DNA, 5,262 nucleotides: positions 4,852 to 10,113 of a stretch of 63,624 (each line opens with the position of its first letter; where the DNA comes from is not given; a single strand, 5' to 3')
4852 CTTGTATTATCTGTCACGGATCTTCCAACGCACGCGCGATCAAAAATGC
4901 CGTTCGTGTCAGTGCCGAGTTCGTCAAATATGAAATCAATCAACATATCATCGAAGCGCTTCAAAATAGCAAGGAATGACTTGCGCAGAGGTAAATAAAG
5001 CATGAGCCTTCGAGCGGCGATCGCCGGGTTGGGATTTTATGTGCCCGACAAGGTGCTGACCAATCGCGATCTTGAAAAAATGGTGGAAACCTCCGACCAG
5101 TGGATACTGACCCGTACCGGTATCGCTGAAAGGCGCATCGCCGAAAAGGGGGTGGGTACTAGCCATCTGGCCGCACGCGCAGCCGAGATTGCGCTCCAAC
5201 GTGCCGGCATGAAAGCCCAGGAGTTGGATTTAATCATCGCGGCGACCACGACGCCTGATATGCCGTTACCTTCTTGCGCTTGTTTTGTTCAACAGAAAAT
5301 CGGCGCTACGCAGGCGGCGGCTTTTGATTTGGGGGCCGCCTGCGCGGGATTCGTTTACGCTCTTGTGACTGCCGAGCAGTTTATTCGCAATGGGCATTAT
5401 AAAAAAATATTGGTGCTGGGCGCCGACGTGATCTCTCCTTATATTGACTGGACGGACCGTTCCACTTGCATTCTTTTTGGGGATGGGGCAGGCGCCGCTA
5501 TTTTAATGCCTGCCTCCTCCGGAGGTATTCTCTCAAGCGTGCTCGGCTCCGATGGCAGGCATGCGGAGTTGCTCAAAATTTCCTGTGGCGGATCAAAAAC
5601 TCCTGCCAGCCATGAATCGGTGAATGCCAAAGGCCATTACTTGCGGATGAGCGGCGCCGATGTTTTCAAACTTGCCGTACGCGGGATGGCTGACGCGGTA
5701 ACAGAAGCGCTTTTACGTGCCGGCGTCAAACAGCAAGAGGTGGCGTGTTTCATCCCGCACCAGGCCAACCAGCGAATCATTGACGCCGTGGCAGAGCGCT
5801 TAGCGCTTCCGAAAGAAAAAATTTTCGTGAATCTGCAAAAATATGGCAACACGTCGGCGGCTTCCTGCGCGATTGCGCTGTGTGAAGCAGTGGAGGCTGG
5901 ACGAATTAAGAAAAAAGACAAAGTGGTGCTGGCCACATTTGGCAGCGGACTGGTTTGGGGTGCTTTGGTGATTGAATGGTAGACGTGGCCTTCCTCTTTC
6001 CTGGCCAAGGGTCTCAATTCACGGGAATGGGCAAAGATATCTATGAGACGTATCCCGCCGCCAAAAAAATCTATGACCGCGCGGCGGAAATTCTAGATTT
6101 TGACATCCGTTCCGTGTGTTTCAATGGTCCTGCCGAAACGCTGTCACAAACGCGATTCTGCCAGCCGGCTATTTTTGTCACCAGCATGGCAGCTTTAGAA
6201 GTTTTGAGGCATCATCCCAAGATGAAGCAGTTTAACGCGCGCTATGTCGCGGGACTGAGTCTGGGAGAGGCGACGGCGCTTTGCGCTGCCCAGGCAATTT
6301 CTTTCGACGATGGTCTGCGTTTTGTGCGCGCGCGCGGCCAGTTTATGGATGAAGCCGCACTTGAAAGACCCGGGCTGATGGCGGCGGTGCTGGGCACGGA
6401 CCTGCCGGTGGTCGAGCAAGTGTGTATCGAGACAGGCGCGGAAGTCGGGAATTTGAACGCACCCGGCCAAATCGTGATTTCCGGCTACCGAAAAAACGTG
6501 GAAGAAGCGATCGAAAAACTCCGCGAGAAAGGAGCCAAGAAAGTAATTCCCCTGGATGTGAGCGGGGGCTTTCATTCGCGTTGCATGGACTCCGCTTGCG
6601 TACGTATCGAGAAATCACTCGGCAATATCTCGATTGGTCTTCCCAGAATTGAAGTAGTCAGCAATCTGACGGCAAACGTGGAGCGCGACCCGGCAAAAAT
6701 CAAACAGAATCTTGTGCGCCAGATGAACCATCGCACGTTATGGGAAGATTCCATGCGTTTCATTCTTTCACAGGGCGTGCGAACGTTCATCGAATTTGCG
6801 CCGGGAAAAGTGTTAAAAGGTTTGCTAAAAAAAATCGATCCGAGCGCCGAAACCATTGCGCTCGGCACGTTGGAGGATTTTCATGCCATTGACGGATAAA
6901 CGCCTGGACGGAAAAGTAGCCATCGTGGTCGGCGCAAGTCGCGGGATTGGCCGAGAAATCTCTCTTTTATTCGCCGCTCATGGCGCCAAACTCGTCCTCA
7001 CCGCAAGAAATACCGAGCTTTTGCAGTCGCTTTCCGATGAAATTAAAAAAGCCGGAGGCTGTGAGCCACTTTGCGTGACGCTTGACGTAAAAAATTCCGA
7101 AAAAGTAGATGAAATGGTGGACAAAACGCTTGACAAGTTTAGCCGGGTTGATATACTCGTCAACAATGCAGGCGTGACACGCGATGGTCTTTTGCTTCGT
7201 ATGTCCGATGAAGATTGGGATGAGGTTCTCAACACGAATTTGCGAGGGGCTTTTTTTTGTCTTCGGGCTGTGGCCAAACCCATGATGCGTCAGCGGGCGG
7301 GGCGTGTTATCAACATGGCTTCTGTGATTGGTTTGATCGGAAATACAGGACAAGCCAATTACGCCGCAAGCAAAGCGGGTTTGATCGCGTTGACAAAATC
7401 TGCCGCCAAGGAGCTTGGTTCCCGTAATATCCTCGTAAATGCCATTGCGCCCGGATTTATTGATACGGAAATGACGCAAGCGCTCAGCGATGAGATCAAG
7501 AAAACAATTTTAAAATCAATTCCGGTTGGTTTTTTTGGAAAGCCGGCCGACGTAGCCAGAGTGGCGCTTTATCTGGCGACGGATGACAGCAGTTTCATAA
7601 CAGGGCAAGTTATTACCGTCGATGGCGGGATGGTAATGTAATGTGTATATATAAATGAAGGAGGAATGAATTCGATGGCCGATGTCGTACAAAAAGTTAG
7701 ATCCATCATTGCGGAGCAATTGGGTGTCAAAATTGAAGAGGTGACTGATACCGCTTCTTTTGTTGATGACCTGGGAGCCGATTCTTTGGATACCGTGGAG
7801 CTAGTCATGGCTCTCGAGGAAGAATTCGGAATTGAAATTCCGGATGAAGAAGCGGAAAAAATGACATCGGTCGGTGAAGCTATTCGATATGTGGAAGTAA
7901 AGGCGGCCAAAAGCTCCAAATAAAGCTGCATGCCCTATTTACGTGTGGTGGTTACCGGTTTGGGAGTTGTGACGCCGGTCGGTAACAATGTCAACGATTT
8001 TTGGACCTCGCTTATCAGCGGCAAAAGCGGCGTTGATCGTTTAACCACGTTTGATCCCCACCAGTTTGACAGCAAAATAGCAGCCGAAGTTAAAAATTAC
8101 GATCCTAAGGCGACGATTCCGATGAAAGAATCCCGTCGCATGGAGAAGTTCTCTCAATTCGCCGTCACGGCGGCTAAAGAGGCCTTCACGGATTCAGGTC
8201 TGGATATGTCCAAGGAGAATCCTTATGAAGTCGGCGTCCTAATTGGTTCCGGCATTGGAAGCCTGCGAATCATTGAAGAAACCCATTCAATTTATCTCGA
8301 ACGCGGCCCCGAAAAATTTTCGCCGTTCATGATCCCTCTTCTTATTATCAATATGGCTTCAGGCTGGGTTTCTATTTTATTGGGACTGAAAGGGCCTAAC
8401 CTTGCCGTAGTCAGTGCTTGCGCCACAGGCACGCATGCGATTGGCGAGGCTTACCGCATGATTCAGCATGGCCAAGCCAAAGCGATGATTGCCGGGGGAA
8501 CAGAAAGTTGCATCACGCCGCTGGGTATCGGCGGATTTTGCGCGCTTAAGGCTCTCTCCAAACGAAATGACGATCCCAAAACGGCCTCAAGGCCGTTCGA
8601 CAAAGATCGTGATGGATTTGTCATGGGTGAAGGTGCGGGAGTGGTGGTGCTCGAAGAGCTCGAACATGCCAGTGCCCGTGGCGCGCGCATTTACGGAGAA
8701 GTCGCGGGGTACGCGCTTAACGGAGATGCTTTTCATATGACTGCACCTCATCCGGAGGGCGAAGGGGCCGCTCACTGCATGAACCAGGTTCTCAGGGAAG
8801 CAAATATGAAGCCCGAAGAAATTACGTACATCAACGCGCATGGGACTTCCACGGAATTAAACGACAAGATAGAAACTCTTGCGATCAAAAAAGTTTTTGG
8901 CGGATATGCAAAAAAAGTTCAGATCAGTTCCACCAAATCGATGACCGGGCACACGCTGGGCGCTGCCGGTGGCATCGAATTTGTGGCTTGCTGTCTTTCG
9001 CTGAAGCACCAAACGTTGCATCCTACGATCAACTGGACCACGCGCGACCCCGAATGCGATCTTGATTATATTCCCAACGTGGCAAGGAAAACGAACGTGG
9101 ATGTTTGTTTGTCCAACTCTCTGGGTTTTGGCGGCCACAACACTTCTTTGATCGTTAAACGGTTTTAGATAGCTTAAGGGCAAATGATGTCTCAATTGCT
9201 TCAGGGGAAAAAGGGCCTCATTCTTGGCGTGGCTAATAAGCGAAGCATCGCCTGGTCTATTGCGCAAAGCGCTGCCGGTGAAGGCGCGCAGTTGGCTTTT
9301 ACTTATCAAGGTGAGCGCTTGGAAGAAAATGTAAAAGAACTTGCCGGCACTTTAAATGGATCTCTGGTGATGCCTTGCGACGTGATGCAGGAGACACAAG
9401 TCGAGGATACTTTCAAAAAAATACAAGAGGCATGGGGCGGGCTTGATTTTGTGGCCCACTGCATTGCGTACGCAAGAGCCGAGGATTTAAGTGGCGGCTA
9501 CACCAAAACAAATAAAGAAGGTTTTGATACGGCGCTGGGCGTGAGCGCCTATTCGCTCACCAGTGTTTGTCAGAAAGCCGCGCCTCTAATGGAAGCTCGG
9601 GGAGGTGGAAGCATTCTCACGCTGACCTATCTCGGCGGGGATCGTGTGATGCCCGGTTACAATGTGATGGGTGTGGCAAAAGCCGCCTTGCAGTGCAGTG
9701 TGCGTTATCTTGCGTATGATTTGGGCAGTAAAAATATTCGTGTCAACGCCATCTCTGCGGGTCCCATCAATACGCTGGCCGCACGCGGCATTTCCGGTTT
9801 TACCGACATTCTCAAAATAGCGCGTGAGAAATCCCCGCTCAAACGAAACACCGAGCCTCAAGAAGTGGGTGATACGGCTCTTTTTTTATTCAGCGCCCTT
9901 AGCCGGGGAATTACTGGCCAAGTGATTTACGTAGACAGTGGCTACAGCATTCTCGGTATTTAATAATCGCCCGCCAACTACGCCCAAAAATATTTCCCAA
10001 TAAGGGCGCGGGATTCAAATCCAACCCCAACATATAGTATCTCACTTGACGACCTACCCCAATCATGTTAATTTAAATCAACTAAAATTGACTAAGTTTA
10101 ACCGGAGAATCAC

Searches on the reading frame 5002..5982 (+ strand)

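Call 10: search_protein_families(library=pfam, proteins=[window:5002-5982:+], max_evalue=0.001)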
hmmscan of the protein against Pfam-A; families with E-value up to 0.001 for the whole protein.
window:5002-5982:+ (326 aa): 4 families
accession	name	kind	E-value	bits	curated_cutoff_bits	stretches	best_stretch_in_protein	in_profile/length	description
PF08541.16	ACP_syn_III_C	-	5.1e-36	123.1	26.6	1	239-326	3-90/90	3-Oxoacyl-[acyl-carrier-protein (ACP)] synthase III C terminal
PF08545.16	ACP_syn_III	-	8.3e-31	106.2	24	1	108-185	1-80/80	3-Oxoacyl-[acyl-carrier-protein (ACP)] synthase III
PF00108.29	Thiolase_N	-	0.00042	20.2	26.4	1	38-145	8-116/260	Thiolase, N-terminal domain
PF02797.21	Chal_sti_synt_C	-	0.00079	19.9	27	0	226-323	39-146/151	Chalcone and stilbene synthases, C-terminal domain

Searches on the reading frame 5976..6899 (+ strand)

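Call 10: search_protein_families(library=pfam, proteins=[window:5976-6899:+], max_evalue=0.001)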
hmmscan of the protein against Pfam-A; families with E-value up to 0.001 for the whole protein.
window:5976-6899:+ (307 aa): 1 family
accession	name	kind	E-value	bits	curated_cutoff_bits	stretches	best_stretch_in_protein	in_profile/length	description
PF00698.26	Acyl_transf_1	-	1.5e-32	113.8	32.7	1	6-282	2-273/319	Acyl transferase domain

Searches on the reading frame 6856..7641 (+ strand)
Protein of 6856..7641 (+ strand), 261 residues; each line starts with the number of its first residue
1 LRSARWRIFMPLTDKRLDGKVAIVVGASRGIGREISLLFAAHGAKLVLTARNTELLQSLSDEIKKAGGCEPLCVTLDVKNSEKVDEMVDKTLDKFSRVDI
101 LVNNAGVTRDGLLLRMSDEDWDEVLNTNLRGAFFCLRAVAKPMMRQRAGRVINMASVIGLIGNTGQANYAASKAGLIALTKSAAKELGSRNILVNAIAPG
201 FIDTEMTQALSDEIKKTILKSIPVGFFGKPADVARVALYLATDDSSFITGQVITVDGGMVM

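Call 10: search_protein_families(library=pfam, proteins=[window:6856-7641:+], max_evalue=0.001)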
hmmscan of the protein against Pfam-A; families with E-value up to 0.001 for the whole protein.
window:6856-7641:+ (261 aa): 5 families
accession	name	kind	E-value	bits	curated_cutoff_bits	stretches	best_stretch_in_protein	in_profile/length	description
PF13561.12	adh_short_C2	-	2.9e-70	237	27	1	26-259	1-235/236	Enoyl-(Acyl carrier protein) reductase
PF00106.31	adh_short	-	1.4e-61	207.9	26.6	1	20-213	1-193/195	short chain dehydrogenase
PF08659.16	KR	-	1.4e-22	80.9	22.6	1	23-182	4-162/180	KR domain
PF23441.1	SDR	-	0.00011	22.2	27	1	169-260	163-256/258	SDR-like rossmann domain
PF02882.25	THF_DHG_CYH_C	-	0.00033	20.4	27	0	14-59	31-76/160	Tetrahydrofolate dehydrogenase/cyclohydrolase, NAD(P)-binding domain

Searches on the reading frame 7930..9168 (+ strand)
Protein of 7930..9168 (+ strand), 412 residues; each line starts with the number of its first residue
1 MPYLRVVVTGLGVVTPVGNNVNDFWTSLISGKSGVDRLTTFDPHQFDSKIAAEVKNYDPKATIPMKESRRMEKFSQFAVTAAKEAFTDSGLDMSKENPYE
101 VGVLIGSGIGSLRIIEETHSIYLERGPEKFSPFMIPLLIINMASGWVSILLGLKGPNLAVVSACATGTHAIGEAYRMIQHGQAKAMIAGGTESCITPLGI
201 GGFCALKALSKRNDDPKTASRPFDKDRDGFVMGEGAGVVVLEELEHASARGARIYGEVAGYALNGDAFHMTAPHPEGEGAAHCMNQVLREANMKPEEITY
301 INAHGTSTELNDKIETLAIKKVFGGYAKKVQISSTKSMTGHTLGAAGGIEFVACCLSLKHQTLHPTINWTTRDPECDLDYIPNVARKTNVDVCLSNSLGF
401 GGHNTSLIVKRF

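Call 10: search_protein_families(library=pfam, proteins=[window:7930-9168:+], max_evalue=0.001)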
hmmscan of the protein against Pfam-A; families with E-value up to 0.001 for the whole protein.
window:7930-9168:+ (412 aa): 3 families
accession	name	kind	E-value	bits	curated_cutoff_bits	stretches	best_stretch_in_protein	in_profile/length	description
PF00109.32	ketoacyl-synt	-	9.9e-61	206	20.8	1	5-247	3-252/252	Beta-ketoacyl synthase, N-terminal domain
PF02801.28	Ketoacyl-synt_C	-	2.1e-42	144.3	20.8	1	255-369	1-118/119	Beta-ketoacyl synthase, C-terminal domain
PF00108.29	Thiolase_N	-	0.00036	20.4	26.4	1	154-193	75-114/260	Thiolase, N-terminal domain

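Call 56: find_related_loci(query=window:7930-9168:+, collection=genome_contigs, flank=1000)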
Query window:7930-9168:+ (412 aa) in genome_contigs; peptide patterns used: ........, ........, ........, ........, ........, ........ (x = any residue, [..] = any of these).
600 stretches matched a pattern (row limit reached: there are more); 599 encode a relative of the query (tblastn E <= 1e-3); the best 80 are kept; 80 distinct loci.
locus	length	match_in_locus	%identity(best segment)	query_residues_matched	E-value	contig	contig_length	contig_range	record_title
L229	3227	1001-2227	62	5-412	0e+0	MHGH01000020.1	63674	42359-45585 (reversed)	MAG: Omnitrophica WOR_2 bacterium RBG_13_41_10 RBG_13_scaffold_804, whole genome shotgun sequence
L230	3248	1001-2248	60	1-412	2e-173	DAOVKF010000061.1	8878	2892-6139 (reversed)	MAG TPA_asm: Candidatus Omnitrophota bacterium isolate CSMAG_1412 CSMAG_1412_k141_4872796_length_8878_cov_10.0000, whole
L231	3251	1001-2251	59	1-412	5e-171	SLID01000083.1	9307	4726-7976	MAG: Candidatus Omnitrophota bacterium isolate CSSed165cm_186R1 CSSed16-5cm-29864, whole genome shotgun sequence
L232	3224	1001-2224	58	5-412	5e-170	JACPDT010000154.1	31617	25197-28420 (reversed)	MAG: Armatimonadetes bacterium isolate NC_groundwater_316_Ag_B-0.1um_55_8 GD18-4_B1_scaffold_537021, whole genome shotgu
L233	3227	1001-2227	60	5-412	4e-170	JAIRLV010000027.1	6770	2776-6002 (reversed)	MAG: Elusimicrobiota bacterium isolate Cc175_bin64 k119_1730192, whole genome shotgun sequence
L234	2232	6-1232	59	5-412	4e-174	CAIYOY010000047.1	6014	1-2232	MAG: uncultured Verrucomicrobiales bacterium isolate Umea3_bin-0111 genome assembly, contig: bin-0111:047/427, whole gen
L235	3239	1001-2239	61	1-412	3e-168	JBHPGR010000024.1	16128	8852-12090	Candidatus Omnitrophota bacterium isolate SAG AM-311-N03 NODE_24_length_16128_cov_28.495614, whole genome shotgun sequen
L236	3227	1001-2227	59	5-412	1e-167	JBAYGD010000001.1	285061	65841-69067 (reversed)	MAG: Candidatus Omnitrophota bacterium isolate SO_2016_GW1_117 scaffold00053_OW334_2016, whole genome shotgun sequence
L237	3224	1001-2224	59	5-412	1e-167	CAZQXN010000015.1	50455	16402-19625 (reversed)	MAG TPA_asm: uncultured Planctomycetia bacterium isolate SRP167671_co1_127 genome assembly, contig: NODE_728_length_5045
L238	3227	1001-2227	59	5-412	2e-169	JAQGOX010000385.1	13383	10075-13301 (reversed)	MAG: Verrucomicrobiales bacterium isolate RYN_624 scaffold_5681608, whole genome shotgun sequence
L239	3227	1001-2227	57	5-412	2e-164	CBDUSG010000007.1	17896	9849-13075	MAG TPA_asm: uncultured bacterium isolate SRR22302348_concoct_115 genome assembly, contig: ERZ25073597.658, whole genome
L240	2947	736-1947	56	9-412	5e-167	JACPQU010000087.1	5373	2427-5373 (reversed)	MAG: Bacillota bacterium isolate NC_groundwater_661_Ag_B-0.1um_63_60 B_1_S1_Biohub_coassembly_k141_2182225, whole genome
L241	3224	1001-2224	61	5-412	8e-164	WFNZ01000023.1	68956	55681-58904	MAG: Thermovibrio sp. isolate S012_127_esom k151_234915, whole genome shotgun sequence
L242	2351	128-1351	58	5-412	4e-168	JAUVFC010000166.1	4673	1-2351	MAG: Desulfobacterales bacterium isolate CSMAG_340 CSMAG_340_k127_3280841_length_4673_cov_64.0090, whole genome shotgun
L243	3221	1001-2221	56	5-412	1e-162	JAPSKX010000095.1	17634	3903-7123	MAG: Paenibacillus sp. isolate RH52_bin.063 NODE_2294_length_17634_cov_1.981093, whole genome shotgun sequence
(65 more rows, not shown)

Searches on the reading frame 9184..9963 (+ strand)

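Call 10: search_protein_families(library=pfam, proteins=[window:9184-9963:+], max_evalue=0.001)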
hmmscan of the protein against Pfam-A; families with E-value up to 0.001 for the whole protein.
window:9184-9963:+ (259 aa): 3 families
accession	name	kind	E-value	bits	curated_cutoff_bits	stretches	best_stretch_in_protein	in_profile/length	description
PF13561.12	adh_short_C2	-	6.7e-89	298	27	1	15-255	1-236/236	Enoyl-(Acyl carrier protein) reductase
PF00106.31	adh_short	-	1.7e-22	80.3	26.6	1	18-200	8-187/195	short chain dehydrogenase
PF23441.1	SDR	-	0.00058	19.8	27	1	123-255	124-256/258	SDR-like rossmann domain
